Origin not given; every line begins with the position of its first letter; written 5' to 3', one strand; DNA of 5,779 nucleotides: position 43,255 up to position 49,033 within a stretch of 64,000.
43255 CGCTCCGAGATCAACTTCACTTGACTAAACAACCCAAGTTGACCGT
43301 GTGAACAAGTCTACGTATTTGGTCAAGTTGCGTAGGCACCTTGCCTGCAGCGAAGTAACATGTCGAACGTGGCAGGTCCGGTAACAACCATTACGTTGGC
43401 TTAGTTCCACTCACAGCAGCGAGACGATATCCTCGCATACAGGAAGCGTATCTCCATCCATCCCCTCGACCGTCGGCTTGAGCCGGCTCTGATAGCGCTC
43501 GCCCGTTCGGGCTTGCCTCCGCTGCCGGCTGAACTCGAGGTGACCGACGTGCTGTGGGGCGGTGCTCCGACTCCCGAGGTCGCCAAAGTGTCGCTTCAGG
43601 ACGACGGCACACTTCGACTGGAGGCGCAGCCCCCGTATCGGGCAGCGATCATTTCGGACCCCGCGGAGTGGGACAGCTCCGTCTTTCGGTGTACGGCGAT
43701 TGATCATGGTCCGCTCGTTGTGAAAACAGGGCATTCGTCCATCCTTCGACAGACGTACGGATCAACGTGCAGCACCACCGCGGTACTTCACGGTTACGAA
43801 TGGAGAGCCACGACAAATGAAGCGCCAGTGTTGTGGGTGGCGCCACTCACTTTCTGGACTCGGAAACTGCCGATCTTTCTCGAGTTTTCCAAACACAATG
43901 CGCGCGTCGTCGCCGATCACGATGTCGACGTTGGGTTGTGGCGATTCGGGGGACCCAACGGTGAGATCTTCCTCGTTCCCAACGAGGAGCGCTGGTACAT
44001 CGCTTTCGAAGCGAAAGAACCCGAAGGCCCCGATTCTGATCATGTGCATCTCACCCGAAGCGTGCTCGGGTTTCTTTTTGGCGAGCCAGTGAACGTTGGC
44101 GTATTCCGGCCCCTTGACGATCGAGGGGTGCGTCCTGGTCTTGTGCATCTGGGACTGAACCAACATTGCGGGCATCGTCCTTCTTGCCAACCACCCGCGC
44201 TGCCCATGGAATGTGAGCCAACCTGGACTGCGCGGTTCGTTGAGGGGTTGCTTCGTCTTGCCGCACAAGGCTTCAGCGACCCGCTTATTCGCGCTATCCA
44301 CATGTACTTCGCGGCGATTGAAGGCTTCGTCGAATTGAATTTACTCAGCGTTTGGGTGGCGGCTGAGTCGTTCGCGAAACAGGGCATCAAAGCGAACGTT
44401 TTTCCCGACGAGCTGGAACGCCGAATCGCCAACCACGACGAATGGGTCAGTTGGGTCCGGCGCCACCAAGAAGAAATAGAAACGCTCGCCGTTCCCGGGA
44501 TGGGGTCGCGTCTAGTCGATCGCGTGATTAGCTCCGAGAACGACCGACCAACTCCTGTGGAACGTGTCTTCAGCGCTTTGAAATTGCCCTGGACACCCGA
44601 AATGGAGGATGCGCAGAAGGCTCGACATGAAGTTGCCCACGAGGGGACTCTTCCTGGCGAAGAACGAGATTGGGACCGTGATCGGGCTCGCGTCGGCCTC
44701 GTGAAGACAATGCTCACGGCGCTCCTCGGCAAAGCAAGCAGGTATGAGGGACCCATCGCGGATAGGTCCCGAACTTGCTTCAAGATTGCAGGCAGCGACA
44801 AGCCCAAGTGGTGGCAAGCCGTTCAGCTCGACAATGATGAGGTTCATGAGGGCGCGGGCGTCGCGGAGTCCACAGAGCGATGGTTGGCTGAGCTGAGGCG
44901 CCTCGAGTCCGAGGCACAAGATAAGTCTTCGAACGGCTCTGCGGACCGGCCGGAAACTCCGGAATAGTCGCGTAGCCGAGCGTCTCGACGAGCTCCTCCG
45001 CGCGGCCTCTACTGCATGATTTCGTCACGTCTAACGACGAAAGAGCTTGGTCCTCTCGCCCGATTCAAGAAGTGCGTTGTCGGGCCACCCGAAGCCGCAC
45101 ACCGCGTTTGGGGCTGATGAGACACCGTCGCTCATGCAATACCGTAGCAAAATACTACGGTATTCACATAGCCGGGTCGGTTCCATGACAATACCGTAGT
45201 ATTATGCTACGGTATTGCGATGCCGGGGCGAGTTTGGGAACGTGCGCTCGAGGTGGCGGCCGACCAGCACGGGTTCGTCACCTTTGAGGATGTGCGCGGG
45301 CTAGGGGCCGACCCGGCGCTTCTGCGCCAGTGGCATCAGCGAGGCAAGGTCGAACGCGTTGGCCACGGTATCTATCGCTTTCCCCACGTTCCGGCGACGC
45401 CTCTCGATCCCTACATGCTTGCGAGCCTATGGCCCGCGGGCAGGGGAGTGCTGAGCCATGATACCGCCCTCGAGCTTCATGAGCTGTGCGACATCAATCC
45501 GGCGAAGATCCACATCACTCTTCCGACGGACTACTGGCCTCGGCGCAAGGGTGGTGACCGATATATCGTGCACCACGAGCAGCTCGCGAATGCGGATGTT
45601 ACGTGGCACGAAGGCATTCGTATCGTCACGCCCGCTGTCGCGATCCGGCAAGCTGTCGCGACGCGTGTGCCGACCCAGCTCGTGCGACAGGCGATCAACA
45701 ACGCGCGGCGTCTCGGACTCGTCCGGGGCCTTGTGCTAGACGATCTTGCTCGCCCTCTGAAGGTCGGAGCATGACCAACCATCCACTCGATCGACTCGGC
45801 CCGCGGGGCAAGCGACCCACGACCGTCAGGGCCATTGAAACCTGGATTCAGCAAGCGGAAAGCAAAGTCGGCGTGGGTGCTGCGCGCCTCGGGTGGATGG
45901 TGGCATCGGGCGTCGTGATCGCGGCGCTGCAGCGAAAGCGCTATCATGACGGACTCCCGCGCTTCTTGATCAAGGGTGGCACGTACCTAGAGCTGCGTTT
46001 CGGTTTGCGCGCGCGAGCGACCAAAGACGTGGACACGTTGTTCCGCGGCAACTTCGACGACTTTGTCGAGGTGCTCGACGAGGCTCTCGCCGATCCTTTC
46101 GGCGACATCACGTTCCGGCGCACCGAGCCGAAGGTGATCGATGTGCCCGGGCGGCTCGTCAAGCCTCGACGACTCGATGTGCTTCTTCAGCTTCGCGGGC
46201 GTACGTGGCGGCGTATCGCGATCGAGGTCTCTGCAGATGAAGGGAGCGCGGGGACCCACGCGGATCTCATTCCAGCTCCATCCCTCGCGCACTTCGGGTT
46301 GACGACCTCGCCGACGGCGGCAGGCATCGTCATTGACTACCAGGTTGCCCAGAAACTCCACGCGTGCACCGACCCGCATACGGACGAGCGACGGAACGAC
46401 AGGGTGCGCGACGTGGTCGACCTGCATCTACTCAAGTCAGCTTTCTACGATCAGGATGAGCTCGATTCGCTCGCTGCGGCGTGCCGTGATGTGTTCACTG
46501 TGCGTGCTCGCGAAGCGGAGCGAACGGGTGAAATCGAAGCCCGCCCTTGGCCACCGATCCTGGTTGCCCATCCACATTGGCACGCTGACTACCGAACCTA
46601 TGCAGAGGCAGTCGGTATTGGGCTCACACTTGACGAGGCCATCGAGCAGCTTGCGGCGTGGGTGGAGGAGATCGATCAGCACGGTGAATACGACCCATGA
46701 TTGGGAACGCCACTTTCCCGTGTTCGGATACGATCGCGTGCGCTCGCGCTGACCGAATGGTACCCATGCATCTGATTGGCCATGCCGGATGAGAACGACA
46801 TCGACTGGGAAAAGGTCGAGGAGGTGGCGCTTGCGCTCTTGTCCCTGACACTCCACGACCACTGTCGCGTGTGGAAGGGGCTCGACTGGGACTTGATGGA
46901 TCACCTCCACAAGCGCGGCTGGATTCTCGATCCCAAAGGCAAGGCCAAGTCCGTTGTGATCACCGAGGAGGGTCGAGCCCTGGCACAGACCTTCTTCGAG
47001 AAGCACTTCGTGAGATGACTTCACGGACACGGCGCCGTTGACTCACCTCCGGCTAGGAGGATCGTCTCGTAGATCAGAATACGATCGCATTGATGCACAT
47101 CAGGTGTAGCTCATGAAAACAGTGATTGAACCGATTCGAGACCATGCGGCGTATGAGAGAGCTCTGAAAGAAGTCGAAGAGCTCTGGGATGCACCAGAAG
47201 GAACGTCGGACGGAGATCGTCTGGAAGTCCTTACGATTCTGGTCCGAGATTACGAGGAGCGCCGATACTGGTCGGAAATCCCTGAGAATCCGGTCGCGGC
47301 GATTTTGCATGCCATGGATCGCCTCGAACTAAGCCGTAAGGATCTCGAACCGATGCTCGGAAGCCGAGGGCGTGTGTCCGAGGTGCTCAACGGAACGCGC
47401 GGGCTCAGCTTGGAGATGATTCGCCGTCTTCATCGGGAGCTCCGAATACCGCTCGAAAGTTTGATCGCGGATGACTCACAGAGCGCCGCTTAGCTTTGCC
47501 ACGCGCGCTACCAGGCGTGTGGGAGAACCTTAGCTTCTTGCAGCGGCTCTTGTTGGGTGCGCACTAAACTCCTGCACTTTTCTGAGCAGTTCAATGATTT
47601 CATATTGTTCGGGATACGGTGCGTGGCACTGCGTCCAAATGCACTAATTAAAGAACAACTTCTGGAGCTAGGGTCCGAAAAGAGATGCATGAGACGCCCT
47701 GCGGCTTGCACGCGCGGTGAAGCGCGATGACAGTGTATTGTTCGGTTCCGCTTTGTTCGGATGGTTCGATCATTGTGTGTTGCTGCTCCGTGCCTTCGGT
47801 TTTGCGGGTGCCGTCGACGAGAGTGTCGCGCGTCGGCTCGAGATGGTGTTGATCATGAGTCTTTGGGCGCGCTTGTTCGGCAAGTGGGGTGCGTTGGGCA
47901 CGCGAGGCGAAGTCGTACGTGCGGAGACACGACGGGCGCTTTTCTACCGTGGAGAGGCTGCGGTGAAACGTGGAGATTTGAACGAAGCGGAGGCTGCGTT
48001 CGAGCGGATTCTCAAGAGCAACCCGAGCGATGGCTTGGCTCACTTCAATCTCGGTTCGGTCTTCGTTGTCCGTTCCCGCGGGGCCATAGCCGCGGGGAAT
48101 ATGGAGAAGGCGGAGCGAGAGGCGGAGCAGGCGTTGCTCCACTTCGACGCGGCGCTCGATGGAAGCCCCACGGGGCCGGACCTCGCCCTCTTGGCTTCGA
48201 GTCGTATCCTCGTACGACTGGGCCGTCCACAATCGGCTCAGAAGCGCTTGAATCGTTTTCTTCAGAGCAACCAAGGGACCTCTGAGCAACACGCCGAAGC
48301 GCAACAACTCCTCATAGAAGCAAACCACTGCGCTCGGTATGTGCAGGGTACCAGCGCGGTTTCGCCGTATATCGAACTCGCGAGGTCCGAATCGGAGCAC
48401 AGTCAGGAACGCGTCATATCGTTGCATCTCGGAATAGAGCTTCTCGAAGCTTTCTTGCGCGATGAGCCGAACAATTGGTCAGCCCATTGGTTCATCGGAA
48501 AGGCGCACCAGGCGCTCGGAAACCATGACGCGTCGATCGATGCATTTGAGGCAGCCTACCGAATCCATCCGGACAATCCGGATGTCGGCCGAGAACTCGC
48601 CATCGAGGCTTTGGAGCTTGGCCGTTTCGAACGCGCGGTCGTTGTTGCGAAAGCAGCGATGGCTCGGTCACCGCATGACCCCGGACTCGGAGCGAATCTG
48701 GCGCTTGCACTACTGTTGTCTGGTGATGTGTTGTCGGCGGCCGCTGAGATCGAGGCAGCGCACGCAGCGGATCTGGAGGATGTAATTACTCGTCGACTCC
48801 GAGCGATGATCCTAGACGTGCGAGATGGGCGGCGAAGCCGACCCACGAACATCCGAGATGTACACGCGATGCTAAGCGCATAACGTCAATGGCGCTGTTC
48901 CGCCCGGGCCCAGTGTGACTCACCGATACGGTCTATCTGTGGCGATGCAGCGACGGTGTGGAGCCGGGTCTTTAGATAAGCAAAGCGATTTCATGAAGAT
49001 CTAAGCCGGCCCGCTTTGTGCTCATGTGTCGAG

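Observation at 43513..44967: ApeA-like orphan: 484-aa protein with unknown beta-rich N-terminal half and C-terminal RHxxxH (HEPN-type) domain, 250 bp from AbiE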

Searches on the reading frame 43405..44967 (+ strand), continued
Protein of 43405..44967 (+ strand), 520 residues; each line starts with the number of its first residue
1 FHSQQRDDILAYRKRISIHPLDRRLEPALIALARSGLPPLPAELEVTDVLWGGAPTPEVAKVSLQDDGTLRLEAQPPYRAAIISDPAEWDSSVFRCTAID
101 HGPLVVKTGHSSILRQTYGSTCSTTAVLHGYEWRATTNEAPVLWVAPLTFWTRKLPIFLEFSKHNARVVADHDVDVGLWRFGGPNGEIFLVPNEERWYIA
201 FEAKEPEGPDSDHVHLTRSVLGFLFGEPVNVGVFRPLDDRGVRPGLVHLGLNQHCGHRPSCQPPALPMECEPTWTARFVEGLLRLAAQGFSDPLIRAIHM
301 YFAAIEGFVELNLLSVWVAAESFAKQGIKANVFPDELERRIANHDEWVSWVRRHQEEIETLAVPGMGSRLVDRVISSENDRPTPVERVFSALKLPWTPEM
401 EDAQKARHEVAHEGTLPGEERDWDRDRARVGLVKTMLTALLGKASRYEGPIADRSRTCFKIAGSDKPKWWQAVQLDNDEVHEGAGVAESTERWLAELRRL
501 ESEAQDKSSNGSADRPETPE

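Call 81: search_protein_families(library=padloc, proteins=[L024:6152-7963:+, L024:9368-10702:+, L024:10489-12258:+, L024:5268-6152:+, L026:6362-7846:+, L026:9431-10696:+, L027:7159-7941:+, L034:4896-5897:+, L031:6555-7694:+, L029:6203-7918:+], max_evalue=0.0001)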
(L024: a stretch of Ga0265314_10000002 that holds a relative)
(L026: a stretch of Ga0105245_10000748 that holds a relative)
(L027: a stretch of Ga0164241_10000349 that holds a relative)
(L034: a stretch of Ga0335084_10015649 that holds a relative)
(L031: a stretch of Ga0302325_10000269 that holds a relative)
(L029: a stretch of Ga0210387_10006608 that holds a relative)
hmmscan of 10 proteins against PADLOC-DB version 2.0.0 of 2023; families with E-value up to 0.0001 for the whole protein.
L024:6152-7963:+ (604 aa): 26 families (the best 25 are shown)
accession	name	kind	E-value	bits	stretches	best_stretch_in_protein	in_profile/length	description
PDLC00754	Effector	-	1.1e-148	494.3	1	5-587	2-594/598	Peptidase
PDLC02018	Effector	-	1.3e-35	121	1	88-587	29-487/498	SAVED_peptidaseM48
PDLC01997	SAVED1--SAVED_HNH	-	1.1e-24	85.7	1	27-263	141-365/368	-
PDLC00749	Effector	-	3.6e-24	83.5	1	42-254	175-385/395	Endonuclease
PDLC00739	Effector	-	2.2e-21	74.6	1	37-256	155-367/378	Endonuclease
PDLC00747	Effector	-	1.1e-19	68.9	1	58-263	171-371/373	Endonuclease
PDLC00743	Effector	-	6.7e-18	63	1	51-263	173-382/384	Endonuclease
PDLC00746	Effector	-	1.2e-17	62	1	55-256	181-379/389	Endonuclease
PDLC02016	SAVED_CHAT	-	8.5e-16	55.9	1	74-270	329-496/498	-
PDLC02012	SAVED5--SAVED_TIR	-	2.8e-13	47.7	1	50-268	197-393/404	-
PDLC00736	Effector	-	2.9e-12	44.3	1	89-266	389-557/561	Endonuclease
PDLC00751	Effector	-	1e-11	42.5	1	91-268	337-514/530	Endonuclease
PDLC00740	Effector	-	7.9e-11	39.3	1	89-267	217-385/391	Endonuclease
PDLC01998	SAVED1--SAVED_HNH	-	1.4e-10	38.5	1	95-263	321-487/506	-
PDLC00707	Effector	-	2.8e-10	37.9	1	10-271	104-358/370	2TM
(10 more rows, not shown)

L024:9368-10702:+ (445 aa): 0 families

L024:10489-12258:+ (590 aa): 1 family
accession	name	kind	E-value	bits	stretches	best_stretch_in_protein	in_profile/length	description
PDLC02398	Aga_REase-PNTD1-PNTD2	-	3.1e-07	27.7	1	120-203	36-116/429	Class I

L024:5268-6152:+ (295 aa): 6 families
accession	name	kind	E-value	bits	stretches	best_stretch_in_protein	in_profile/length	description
PDLC00914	TRIP13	-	1.3e-91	305.2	1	2-292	3-300/302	TRIP13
PDLC02196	IetA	-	1.1e-16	59.3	1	69-280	121-317/374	-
PDLC00915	TRIP13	-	2.5e-14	51.4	1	72-231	65-230/302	TRIP13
PDLC02195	IetA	-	1.2e-10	39.3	1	73-243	140-298/395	-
PDLC04232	IetA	-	3e-08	31.5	1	55-229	102-263/330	-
PDLC04231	IetA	-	5.4e-07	27.7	1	72-212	119-247/262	-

L026:6362-7846:+ (495 aa): 0 families

L026:9431-10696:+ (422 aa): 0 families

L027:7159-7941:+ (261 aa): 0 families

L034:4896-5897:+ (334 aa): 0 families

L031:6555-7694:+ (380 aa): 0 families

L029:6203-7918:+ (572 aa): 0 families

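Call 85: search_dna_similar(query=window:43405-44967:+, collection=plasmids, mode=protein, max_evalue=0.001, max_rows=15)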
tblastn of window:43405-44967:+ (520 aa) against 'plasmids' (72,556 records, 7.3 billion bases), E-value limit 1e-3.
No match.

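Call 86: search_dna_similar(query=window:43405-44967:+, collection=phages, mode=protein, max_evalue=0.001, max_rows=15)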
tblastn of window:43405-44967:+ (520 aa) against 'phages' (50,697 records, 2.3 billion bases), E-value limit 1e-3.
No match.

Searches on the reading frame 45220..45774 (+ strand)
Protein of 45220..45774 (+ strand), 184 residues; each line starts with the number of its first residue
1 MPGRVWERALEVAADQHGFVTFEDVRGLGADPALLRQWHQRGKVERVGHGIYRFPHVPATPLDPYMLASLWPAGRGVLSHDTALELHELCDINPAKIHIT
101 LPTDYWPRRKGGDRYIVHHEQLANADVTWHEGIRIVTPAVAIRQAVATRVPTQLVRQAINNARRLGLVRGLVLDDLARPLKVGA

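Call 3: search_protein_families(library=pfam, proteins=[window:45220-45774:+], max_evalue=1)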
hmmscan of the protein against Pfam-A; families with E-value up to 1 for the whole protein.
window:45220-45774:+ (184 aa): 2 families
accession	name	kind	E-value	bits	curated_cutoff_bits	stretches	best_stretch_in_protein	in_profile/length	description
PF13338.12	AbiEi_4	-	3.7e-13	49.8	25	1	7-55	1-49/49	Transcriptional regulator, AbiEi antitoxin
PF09407.15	AbiEi_1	-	0.0097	16.6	22.2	1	80-150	22-96/142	AbiEi antitoxin C-terminal domain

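Call 4: search_protein_families(library=padloc, proteins=[window:45220-45774:+], max_evalue=1)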
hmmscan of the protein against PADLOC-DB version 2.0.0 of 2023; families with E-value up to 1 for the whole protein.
window:45220-45774:+ (184 aa): 19 families
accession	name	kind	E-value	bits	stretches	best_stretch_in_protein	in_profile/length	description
PDLC02228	AbiEi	-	5.3e-63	210.2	1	4-173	25-185/216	AbiEi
PDLC02249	AbiEi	-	3.4e-43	145.6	1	6-178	5-174/184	AbiEi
PDLC02260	AbiEi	-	3.2e-36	122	1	5-133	3-128/131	AbiEi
PDLC02256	AbiEi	-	5.7e-25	86.3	1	13-169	10-161/174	AbiEi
PDLC02231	AbiEi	-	4.5e-24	83.7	1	5-179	6-188/280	AbiEi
PDLC02225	AbiEi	-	8.9e-19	66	1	8-119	9-112/198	AbiEi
PDLC02265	AbiEi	-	3.7e-13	47.6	1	8-109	6-105/198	AbiEi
PDLC02244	AbiEi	-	7.2e-13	46.5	1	11-172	12-183/292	AbiEi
PDLC02283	AbiEi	-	1e-10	39.7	1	11-108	11-107/201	AbiEi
PDLC02239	AbiEi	-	5.4e-09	34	1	21-103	13-94/195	AbiEi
PDLC02259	AbiEi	-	4.9e-07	27.4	1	26-169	8-159/191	AbiEi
PDLC02267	AbiEi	-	1.7e-06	25.7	1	34-109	40-110/252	AbiEi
PDLC02253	AbiEi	-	5.9e-06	24.4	1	10-109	8-103/112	AbiEi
PDLC02275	AbiEi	-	0.00015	19.9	1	16-103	9-94/184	AbiEi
PDLC02270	AbiEi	-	0.00035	17.7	1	32-87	32-90/265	AbiEi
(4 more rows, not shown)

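Call 5: search_protein_families(library=ncbifam, proteins=[window:45220-45774:+], max_evalue=1)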
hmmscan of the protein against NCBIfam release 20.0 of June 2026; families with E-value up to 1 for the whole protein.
window:45220-45774:+ (184 aa): 0 families

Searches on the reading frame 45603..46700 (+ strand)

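Call 3: search_protein_families(library=pfam, proteins=[window:45603-46700:+], max_evalue=1)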
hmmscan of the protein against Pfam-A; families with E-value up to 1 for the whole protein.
window:45603-46700:+ (365 aa): 1 family
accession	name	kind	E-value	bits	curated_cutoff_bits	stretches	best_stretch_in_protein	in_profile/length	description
PF08843.17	AbiEii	-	2.6e-19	70.6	22.5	1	119-343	13-229/238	Nucleotidyl transferase AbiEii toxin, Type IV TA system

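Call 4: search_protein_families(library=padloc, proteins=[window:45603-46700:+], max_evalue=1)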
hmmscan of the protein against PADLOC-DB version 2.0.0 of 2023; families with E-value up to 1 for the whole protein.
window:45603-46700:+ (365 aa): 10 families
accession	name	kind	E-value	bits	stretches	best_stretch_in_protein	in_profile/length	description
PDLC02301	AbiEii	-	1.6e-112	373.8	1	60-359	3-290/291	AbiEii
PDLC02295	AbiEii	-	5.4e-56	187.8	1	74-359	2-260/261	AbiEii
PDLC02291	AbiEii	-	4.4e-30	103.1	1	106-357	43-267/310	AbiEii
PDLC02327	AbiEii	-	1.2e-25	88.1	1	72-237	2-157/166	AbiEii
PDLC02325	AbiEii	-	1.1e-19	68.7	1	244-359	3-100/102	AbiEii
PDLC02314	AbiEii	-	9.2e-13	46.1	1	119-346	51-261/290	AbiEii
PDLC02288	AbiEii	-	6.2e-10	36.4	2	120-152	52-84/294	AbiEii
PDLC02329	AbiEii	-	6.8e-08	30.2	1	120-279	54-210/294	AbiEii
PDLC02306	AbiEii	-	0.00046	17.9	1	77-162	5-82/280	AbiEii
PDLC02318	AbiEii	-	0.012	12.9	1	120-287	41-193/280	AbiEii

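Call 5: search_protein_families(library=ncbifam, proteins=[window:45603-46700:+], max_evalue=1)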
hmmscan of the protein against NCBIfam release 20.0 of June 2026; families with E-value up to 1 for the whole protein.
window:45603-46700:+ (365 aa): 1 family
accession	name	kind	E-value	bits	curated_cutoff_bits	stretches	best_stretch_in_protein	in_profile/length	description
NF009429.1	PRK12788.1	equivalog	0.076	12.4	380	1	211-297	12-100/231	flagellar basal body L-ring protein FlgH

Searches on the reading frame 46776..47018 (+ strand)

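Call 3: search_protein_families(library=pfam, proteins=[window:46776-47018:+], max_evalue=1)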
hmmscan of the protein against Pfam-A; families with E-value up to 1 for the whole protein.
window:46776-47018:+ (80 aa): 2 families
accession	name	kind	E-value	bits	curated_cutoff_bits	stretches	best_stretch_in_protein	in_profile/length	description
PF20008.5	DUF6429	-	3.6e-29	100.7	31.6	1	12-79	3-70/71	Domain of unknown function (DUF6429)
PF22665.2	DUF6293_C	-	0.0096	16.8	27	1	36-73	63-101/101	DUF6293 C-terminal winged helix domain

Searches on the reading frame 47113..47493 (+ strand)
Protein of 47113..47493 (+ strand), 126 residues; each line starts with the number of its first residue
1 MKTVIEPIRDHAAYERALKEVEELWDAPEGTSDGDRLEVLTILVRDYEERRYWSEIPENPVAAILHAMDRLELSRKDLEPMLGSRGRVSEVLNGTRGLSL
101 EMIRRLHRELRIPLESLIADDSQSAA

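Call 3: search_protein_families(library=pfam, proteins=[window:47113-47493:+], max_evalue=1)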
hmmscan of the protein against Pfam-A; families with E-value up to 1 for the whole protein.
window:47113-47493:+ (126 aa): 3 families
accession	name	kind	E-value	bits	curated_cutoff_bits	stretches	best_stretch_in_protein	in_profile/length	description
PF01381.28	HTH_3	-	3.8e-05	24.1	23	1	69-116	6-54/55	Helix-turn-helix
PF20432.4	Xre-like-HTH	-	0.061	14.1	25.8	0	60-83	11-34/63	Antitoxin Xre-like helix-turn-helix domain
PF22047.1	RecJ_C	-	0.097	13.4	30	1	9-81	6-72/110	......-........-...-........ exonuclease RecJ C-terminal domain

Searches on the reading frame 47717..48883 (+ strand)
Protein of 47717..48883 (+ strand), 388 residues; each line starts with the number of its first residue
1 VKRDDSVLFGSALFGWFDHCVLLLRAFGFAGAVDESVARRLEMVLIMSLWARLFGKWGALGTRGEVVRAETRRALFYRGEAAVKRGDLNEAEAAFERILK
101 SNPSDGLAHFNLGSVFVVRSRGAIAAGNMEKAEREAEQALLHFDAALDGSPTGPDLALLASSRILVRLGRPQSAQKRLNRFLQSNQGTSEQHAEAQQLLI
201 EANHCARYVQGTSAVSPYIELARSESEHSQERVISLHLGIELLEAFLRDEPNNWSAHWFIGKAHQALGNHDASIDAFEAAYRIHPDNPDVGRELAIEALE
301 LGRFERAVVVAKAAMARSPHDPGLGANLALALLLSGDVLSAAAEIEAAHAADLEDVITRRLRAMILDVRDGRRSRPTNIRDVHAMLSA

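Call 33: search_protein_families(library=pfam, proteins=[window:47717-48883:+], max_evalue=0.001)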
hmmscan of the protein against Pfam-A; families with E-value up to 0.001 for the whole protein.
window:47717-48883:+ (388 aa): 15 families
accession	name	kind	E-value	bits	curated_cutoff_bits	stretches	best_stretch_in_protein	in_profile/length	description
PF13432.12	TPR_16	-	5.2e-23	81.6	32.7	2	240-288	17-65/65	Tetratricopeptide repeat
PF14559.12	TPR_19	-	7.5e-19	68.3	25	2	132-193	3-63/68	Tetratricopeptide repeat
PF13428.12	TPR_14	-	5.8e-18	64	23.5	2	73-113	2-42/44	Tetratricopeptide repeat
PF07719.23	TPR_2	-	2.7e-15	55.6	27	2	73-105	2-34/34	Tetratricopeptide repeat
PF13414.12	TPR_11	-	6.4e-10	39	26.8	0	79-116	1-38/42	TPR repeat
PF13181.12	TPR_8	-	1.1e-09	38.2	25.7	0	256-287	3-34/34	Tetratricopeptide repeat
PF00515.34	TPR_1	-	1.5e-09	37.7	27.8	1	73-105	2-34/34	Tetratricopeptide repeat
PF23914.1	TPR_CcmH_CycH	-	6.8e-09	36.2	42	1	228-295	27-91/158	Cytochrome c-type biogenesis protein H TPR domain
PF13371.12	TPR_9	-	1.3e-08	35.2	35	0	299-365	6-72/73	Tetratricopeptide repeat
PF13174.12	TPR_6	-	9.7e-08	32.6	26.3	0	74-104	2-32/33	Tetratricopeptide repeat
PF13431.12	TPR_17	-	1.5e-07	31.6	24.4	0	94-115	1-22/34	Tetratricopeptide repeat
PF13424.12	TPR_12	-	2.2e-07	31.4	30.1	0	257-316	6-73/77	Tetratricopeptide repeat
PF25063.1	ARM_TT21_C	-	1.8e-05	25.2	35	0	240-320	115-196/209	Tetratricopeptide repeat protein 21 C-terminal ARM domain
PF16918.11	PknG_TPR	-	0.0003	20.1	27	0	241-285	115-159/340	Protein kinase G tetratricopeptide repeat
PF13176.12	TPR_7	-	0.00059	20.2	27.9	0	260-289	5-34/36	Tetratricopeptide repeat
